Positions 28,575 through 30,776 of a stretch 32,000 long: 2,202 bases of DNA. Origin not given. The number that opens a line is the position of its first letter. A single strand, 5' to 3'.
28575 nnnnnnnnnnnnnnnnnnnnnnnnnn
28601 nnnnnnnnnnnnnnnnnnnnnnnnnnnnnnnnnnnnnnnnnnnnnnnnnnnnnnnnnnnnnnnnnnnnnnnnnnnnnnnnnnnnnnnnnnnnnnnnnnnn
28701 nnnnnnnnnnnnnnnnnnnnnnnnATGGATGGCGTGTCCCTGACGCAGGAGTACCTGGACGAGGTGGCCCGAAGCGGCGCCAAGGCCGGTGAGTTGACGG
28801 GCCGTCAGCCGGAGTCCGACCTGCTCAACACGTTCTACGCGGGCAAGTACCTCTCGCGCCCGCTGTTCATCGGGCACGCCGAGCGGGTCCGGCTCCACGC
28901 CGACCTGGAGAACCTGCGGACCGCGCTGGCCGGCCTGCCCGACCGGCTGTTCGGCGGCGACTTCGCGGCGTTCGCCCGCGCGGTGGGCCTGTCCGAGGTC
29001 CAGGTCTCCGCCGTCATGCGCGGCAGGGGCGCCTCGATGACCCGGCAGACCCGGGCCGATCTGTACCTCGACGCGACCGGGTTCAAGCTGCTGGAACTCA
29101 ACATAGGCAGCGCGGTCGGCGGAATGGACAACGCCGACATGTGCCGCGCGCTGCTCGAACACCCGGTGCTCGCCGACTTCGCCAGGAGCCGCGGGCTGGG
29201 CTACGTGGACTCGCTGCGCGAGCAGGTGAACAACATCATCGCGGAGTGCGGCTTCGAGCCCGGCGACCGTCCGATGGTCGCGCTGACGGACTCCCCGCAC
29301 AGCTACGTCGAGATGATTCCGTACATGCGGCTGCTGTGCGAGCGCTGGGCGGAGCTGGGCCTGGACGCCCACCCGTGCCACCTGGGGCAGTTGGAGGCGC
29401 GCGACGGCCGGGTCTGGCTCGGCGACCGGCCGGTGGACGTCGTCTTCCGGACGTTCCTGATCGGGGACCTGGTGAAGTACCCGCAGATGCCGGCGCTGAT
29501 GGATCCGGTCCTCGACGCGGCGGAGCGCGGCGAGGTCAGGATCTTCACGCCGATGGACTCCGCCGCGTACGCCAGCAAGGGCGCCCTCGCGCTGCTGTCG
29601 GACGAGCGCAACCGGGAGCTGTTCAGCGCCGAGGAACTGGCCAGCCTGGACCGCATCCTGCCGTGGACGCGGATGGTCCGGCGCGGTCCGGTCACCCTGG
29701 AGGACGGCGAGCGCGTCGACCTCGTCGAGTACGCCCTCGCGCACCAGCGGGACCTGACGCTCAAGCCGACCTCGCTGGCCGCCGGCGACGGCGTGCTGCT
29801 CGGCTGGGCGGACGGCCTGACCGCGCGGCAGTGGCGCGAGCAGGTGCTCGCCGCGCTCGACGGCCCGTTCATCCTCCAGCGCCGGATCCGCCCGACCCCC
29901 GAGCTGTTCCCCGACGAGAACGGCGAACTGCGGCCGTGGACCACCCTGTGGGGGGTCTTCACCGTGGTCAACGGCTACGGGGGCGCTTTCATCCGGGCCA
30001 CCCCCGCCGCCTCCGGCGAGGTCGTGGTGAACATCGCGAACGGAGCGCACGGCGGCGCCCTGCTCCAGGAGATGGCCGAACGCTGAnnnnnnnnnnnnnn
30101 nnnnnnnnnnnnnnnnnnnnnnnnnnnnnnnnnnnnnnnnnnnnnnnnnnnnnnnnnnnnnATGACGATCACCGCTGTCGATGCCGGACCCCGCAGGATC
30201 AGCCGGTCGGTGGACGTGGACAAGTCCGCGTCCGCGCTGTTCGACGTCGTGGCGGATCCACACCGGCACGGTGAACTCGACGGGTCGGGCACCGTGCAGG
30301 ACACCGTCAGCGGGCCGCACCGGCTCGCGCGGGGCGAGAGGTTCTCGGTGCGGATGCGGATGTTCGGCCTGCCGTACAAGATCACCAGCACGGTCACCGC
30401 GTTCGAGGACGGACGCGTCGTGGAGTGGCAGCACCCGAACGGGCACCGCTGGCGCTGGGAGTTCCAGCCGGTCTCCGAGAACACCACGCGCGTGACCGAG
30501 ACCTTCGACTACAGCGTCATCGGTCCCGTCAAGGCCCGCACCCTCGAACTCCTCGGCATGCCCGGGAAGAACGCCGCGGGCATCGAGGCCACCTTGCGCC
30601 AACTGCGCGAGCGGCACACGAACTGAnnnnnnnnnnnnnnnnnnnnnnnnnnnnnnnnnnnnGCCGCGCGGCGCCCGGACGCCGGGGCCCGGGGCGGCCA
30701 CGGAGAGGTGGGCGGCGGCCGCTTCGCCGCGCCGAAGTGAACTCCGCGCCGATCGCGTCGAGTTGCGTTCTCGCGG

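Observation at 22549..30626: SARP-linked operon of aminotransferase, methyltransferase, ATP-grasp ligase and transporters: candidate NRPS-independent peptide cluster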

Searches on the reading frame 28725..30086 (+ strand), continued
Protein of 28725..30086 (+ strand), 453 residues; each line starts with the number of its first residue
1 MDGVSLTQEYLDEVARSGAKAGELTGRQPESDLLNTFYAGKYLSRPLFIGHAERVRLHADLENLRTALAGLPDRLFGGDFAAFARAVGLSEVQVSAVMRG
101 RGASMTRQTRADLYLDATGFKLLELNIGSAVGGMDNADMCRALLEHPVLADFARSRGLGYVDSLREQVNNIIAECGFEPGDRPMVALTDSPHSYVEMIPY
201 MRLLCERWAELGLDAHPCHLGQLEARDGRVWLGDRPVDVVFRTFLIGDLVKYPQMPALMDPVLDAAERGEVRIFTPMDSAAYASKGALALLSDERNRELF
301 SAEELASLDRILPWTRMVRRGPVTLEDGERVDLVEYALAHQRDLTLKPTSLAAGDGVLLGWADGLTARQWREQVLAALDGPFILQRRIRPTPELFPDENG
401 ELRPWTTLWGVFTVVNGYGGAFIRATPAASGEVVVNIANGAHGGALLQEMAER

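Call 40: find_encoding_contigs(protein=P0114, flank=10000, max_places=1)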
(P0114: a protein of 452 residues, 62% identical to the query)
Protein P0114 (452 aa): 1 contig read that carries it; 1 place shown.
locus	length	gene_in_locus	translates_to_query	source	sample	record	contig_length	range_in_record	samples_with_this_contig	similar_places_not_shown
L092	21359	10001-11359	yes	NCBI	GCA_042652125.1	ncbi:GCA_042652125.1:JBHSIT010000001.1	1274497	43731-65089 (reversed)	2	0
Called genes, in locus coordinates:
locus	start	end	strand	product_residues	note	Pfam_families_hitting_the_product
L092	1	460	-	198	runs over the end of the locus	PF03352:Adenine_glyco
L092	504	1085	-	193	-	-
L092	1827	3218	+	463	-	PF14518:Haem_oxygenas_2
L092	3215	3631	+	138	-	PF00355:Rieske (weak)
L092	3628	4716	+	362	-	PF07719:TPR_2 (faint), PF06325:PrmA (weak), PF13649:Methyltransf_25 (faint), PF22528:PRMT_C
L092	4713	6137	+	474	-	PF14518:Haem_oxygenas_2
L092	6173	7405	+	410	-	PF01071:GARS_A (weak), PF02655:ATP-grasp_3, PF02786:CPSase_L_D2, PF07478:Dala_Dala_lig_C (weak), PF13535:ATP-grasp_4, PF15632:ATPgrasp_Ter, PF18603:LAL_C2 (weak)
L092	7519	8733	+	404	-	PF07690:MFS_1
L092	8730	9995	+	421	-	PF01071:GARS_A (weak), PF13535:ATP-grasp_4, PF15632:ATPgrasp_Ter (faint)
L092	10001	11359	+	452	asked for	-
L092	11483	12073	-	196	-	PF18306:LDcluster4, PF03641:Lysine_decarbox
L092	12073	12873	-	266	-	PF18306:LDcluster4, PF03641:Lysine_decarbox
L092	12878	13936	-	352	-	PF04389:Peptidase_M28 (weak), PF01546:Peptidase_M20, PF07687:M20_dimer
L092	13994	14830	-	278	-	PF14805:THDPS_N_2, PF00132:Hexapep (weak), PF14602:Hexapep_2 (weak)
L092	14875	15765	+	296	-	-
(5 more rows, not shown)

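Call 48: find_related_loci(query=A2, collection=metagenome_contigs, flank=10000)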
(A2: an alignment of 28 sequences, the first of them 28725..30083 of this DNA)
Query A2 (453 aa) in metagenome_contigs; peptide patterns used: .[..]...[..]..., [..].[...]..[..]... (x = any residue, [..] = any of these).
409 stretches matched a pattern; 246 encode a relative of the query (tblastn E <= 1e-3); the best 80 are kept; 79 distinct loci.
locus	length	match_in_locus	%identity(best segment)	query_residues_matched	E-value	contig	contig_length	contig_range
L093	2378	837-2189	76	1-450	0e+0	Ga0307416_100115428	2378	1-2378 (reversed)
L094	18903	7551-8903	70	1-451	0e+0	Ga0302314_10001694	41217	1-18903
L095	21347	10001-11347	65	1-452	0e+0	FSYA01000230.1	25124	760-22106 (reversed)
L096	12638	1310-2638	64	5-447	0e+0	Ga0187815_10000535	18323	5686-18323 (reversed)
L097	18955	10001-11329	64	5-447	0e+0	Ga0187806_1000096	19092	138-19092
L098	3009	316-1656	65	1-447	0e+0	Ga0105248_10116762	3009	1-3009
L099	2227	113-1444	64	5-448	0e+0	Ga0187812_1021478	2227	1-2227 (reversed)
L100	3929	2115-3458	63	1-448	0e+0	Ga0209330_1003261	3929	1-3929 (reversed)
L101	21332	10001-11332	63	5-448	0e+0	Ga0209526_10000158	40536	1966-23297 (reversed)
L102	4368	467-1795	63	6-448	0e+0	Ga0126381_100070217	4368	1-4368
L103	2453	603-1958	64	1-452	0e+0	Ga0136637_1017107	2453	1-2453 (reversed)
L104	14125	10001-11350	63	1-448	0e+0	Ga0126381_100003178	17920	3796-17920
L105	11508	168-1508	63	4-448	0e+0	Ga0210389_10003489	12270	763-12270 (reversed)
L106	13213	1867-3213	62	1-448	0e+0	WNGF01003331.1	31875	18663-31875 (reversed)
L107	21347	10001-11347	62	1-448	0e+0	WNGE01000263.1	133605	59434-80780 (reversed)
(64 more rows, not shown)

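Call 63: search_protein_families(library=pfam, proteins=[L097:6600-7241:+, L097:7270-8112:+, L097:8497-10002:-, L097:11382-12674:-, L097:12626-13627:-, L101:3075-4406:+, L101:4403-5413:+, L101:6789-7823:+, L101:7859-8914:+, L101:11417-13057:-], max_evalue=0.0001)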
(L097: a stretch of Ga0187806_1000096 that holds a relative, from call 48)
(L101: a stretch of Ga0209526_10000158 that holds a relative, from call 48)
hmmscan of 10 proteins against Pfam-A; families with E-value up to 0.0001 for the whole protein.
L097:6600-7241:+ (213 aa): 2 families
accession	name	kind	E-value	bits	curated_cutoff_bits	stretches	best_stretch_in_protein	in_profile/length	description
PF04542.20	Sigma70_r2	-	7.7e-12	45.3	24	1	44-103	4-65/71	Sigma-70 region 2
PF08281.18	Sigma70_r4_2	-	6.4e-06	26.2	25.7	1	141-190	4-52/54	Sigma-70, region 4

L097:7270-8112:+ (280 aa): 2 families
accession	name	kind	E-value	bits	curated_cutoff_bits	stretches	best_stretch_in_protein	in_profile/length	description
PF19420.4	DDAH_eukar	-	6.5e-07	29.3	23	1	46-277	25-290/291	N,N dimethylarginine dimethylhydrolase, eukaryotic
PF02274.22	ADI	-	4e-06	26.6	22.8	1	68-207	113-270/377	Arginine deiminase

L097:8497-10002:- (501 aa): 1 family
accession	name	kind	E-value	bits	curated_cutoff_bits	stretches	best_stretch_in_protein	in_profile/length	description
PF07690.21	MFS_1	-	4.6e-34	118.3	33.4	2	101-439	2-343/347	Major Facilitator Superfamily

L097:11382-12674:- (430 aa): 2 families
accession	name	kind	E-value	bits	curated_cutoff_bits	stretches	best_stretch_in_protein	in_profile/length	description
PF01645.23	Glu_synthase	-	4.4e-24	85.8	20.4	1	154-400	76-324/369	Conserved region in glutamate synthase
PF01070.24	FMN_dh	-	6.2e-15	55.5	24.9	1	304-426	232-349/350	FMN-dependent dehydrogenase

L097:12626-13627:- (333 aa): 1 family
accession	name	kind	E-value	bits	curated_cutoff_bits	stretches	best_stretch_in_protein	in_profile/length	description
PF00152.25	tRNA-synt_2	-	2.9e-56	191.2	25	1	19-326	13-306/308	tRNA synthetases class II (D, K and N)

L101:3075-4406:+ (443 aa): 1 family
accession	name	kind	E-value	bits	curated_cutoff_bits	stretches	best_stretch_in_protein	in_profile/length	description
PF06368.17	Met_asp_mut_E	-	8.9e-83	278.6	26.6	1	12-397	7-407/441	Methylaspartate mutase E chain (MutE)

L101:4403-5413:+ (336 aa): 1 family
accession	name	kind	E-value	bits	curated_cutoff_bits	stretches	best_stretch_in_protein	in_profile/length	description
PF00152.25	tRNA-synt_2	-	1.9e-52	178.7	25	1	22-329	13-306/308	tRNA synthetases class II (D, K and N)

L101:6789-7823:+ (344 aa): 1 family
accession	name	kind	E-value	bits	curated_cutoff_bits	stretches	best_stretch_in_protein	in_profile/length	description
PF02668.22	TauD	-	1.6e-11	45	27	1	75-324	34-267/267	Taurine catabolism dioxygenase TauD, TfdA family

L101:7859-8914:+ (351 aa): 1 family
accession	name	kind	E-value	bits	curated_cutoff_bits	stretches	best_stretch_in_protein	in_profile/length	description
PF02668.22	TauD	-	6.9e-11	43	27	1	151-320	87-266/267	Taurine catabolism dioxygenase TauD, TfdA family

L101:11417-13057:- (546 aa): 3 families
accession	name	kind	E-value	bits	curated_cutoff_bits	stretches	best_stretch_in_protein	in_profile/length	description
PF07969.17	Amidohydro_3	-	2.8e-96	324.3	29.7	1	59-538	2-472/472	Amidohydrolase family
PF01979.26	Amidohydro_1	-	3.9e-14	53.1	25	1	446-534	257-342/345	Amidohydrolase family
PF22039.1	HUTI_composite_bact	-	6.4e-06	26.1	25.5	1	31-51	1-21/26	Imidazolonepropionase-like composite domain, bacteria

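Call 70: search_protein_representatives(protein=window:28725-30083:+)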
Query: 453 residues. Proteins with E-value up to 0.001 (for the whole library): 2066; up to 1e-10: 1139; up to 1e-30: 219. The best 150 are listed.
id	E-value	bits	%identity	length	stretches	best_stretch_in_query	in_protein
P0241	8.8e-153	525.8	57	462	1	1-447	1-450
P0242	1.1e-132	459.5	50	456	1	2-449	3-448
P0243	1.5e-125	436.0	48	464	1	2-446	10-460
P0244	4.6e-124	431.1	48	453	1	2-441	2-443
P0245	7.9e-124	430.3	49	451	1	6-445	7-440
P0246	3.0e-119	415.2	47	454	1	5-451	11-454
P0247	3.5e-118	411.7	46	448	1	1-447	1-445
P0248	5.6e-117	407.8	47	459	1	5-437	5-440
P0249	1.4e-105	370.1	45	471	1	5-445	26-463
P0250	2.1e-103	363.0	45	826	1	6-449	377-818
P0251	1.8e-102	359.9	46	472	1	5-448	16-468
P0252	3.8e-102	358.9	44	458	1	28-445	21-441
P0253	6.0e-102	358.2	45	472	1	2-447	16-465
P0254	9.0e-99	347.7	50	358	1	95-444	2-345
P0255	1.8e-95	336.8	46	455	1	6-443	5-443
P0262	2.0e-85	303.8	42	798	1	5-444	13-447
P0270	7.9e-80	285.3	41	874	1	39-444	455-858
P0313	9.1e-59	215.9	38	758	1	3-450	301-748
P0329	3.8e-55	204.0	28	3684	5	39-446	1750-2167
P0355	6.3e-49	183.4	30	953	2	27-452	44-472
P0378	1.7e-43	165.5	26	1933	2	67-443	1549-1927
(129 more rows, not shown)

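Call 83: search_protein_families(library=pfam, proteins=[P0329, P0378, P0250, P0262, P0270, P0355, P0313], max_evalue=0.0001)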
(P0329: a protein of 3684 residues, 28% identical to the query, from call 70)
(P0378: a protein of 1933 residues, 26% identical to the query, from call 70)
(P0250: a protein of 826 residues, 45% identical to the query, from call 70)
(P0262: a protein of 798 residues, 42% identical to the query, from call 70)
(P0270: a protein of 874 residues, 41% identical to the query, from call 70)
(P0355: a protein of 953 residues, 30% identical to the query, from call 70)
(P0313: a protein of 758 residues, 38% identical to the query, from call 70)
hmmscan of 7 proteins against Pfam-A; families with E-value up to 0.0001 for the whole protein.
P0329 (3684 aa): 4 families
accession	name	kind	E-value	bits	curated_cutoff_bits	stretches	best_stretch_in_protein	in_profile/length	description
PF00668.25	Condensation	-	3.5e-74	250.6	30.6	1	5-444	2-448/456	Condensation domain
PF00975.26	Thioesterase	-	4.3e-29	102.8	26.4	1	1005-1241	2-214/226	Thioesterase domain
PF00550.31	PP-binding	-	1.3e-12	48.3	20.8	1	917-979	3-67/67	Phosphopantetheine attachment site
PF14403.11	CP_ATPgrasp_2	-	2.4e-06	27.2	32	0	3060-3115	282-335/374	Circularly permuted ATP-grasp type 2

P0378 (1933 aa): 6 families
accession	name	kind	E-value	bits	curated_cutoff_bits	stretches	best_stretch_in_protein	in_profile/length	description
PF00109.32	ketoacyl-synt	-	8.1e-66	222.6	20.8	1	30-267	2-252/252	Beta-ketoacyl synthase, N-terminal domain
PF00698.26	Acyl_transf_1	-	8.2e-55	186.9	32.7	1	541-814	1-271/319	Acyl transferase domain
PF02801.28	Ketoacyl-synt_C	-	2.5e-37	127.9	20.8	1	276-394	2-119/119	Beta-ketoacyl synthase, C-terminal domain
PF22621.2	CurL-like_PKS_C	-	1.5e-22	79.7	27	1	456-517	1-62/64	CurL-like, PKS C-terminal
PF16197.11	KAsynt_C_assoc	-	8.2e-18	65.3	33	1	396-505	1-108/111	Ketoacyl-synthetase C-terminal extension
PF22336.2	RhiE-like_linker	-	3.8e-14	52.8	27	1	459-521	1-62/67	RhiE-like, KS-MAT linker domain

P0250 (826 aa): 3 families
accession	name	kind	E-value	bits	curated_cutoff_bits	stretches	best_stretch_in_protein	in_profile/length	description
PF01546.33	Peptidase_M20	-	2.3e-18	67.3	24.6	1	68-354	1-204/206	Peptidase family M20/M25/M40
PF07687.19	M20_dimer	-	2.8e-14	53.4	21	1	169-269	5-102/107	Peptidase dimerisation domain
PF04389.22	Peptidase_M28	-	1.7e-07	31.6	21.3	1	54-131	1-69/193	Peptidase family M28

P0262 (798 aa): 0 families

P0270 (874 aa): 9 families
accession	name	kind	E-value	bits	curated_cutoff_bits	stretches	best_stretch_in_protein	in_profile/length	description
PF13535.11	ATP-grasp_4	-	4e-19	69.2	27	1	147-293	1-157/160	ATP-grasp domain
PF02786.22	CPSase_L_D2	-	2.9e-14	53.5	19.8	1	113-315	1-204/211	Carbamoyl-phosphate synthase L chain, ATP binding domain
PF01071.24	GARS_A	-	4.6e-10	40.1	27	1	114-222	3-111/194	Phosphoribosylglycinamide synthetase, ATP-grasp (A) domain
PF02655.19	ATP-grasp_3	-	1.4e-08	35.4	23.2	1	111-291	1-159/160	ATP-grasp domain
PF07478.18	Dala_Dala_lig_C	-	2.9e-08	33.9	24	1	134-208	20-89/204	D-ala D-ala ligase C-terminus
PF15632.11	ATPgrasp_Ter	-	4.9e-07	30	29.1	1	192-319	3-114/131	ATP-grasp in the biosynthetic pathway with Ter operon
PF18603.7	LAL_C2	-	5.7e-07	30.1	29.4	1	332-408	1-77/78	L-amino acid ligase C-terminal domain 2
PF02222.28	ATP-grasp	-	8.6e-06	26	27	1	120-201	2-77/179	ATP-grasp domain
PF13549.11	ATP-grasp_5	-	3.7e-05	23.6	27.6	0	113-154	11-52/221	ATP-grasp domain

P0355 (953 aa): 0 families

P0313 (758 aa): 1 family
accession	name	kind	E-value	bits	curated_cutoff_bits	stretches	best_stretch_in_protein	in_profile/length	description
PF01061.29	ABC2_membrane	-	2e-05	24.7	26.9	1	60-220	29-190/211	ABC-2 type transporter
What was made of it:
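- Closest known: Glutathione synthetase. Different: The gene is embedded in secondary-metabolite cassettes and fused to NRPS, PKS and ligase modules (call 83).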

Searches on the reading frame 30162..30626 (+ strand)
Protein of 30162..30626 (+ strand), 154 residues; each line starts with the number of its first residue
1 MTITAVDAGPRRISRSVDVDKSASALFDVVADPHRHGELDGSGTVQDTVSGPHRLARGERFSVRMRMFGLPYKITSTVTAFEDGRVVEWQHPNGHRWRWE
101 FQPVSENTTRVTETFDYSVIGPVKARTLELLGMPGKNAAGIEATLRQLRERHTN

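Call 5: search_protein_families(library=pfam, proteins=[window:30162-30626:+], max_evalue=0.01)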
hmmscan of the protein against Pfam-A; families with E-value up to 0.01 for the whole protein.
window:30162-30626:+ (154 aa): 1 family
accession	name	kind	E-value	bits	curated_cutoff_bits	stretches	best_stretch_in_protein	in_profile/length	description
PF10604.15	Polyketide_cyc2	-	1.6e-12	48.3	27.4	1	12-151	3-140/142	Polyketide cyclase / dehydrase and lipid transport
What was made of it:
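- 30162..30626 (+): Gene 7: SRPBCC (Polyketide_cyc2) protein. It is adjacent but not part of the conserved unit. Pfam Polyketide_cyc2 at 1.6e-12 (call 5).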

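Call 6: search_protein_families(library=ncbifam, proteins=[window:30162-30626:+], max_evalue=0.01)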
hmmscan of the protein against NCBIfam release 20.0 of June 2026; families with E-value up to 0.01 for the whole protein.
window:30162-30626:+ (154 aa): 1 family
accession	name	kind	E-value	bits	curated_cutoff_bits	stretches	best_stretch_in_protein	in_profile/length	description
NF047960.1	TA_Rv0910_toxin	equivalog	0.00036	20.5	100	1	13-88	4-78/141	type II toxin-antitoxin system Rv0910 family toxin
